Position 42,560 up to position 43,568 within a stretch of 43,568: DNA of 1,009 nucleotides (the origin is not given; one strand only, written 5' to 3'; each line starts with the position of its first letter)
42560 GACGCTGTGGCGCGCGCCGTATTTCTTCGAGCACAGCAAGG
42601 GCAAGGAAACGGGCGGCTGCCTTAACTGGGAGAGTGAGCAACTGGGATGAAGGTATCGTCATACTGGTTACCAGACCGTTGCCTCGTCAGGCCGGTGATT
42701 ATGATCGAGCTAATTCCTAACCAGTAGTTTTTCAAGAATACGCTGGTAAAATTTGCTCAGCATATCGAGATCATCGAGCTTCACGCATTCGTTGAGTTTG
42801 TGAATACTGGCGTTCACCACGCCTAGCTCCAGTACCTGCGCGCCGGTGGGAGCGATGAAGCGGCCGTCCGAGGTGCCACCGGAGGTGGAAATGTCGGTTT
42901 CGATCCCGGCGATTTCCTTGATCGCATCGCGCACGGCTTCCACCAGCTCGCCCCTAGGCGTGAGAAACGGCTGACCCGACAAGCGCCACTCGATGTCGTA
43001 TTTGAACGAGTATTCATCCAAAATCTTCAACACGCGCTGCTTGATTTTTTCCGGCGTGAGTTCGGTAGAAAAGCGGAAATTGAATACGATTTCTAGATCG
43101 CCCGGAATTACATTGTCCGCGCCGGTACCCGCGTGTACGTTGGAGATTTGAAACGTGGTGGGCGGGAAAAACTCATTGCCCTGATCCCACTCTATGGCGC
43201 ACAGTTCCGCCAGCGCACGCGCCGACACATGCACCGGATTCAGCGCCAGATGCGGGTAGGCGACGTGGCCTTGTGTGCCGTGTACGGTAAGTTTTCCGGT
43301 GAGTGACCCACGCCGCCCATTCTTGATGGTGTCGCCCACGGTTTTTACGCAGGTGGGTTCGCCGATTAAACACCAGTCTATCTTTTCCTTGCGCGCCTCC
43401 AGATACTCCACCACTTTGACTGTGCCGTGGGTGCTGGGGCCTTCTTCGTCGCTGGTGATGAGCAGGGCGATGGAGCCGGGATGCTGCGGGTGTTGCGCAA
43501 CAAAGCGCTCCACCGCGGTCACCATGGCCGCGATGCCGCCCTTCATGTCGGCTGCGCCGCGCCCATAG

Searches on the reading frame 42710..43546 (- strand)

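Call 31: search_protein_families(library=pfam, proteins=[window:42710-43546:-], max_evalue=0.001)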
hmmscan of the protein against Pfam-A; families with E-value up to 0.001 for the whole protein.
window:42710-43546:- (278 aa): 2 families
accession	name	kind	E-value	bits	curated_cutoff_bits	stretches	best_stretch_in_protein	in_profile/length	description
PF01546.33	Peptidase_M20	-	3.6e-32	112.4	24.6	1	1-273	36-206/206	Peptidase family M20/M25/M40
PF07687.19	M20_dimer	-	4.4e-28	97.8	21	1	76-182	1-105/107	Peptidase dimerisation domain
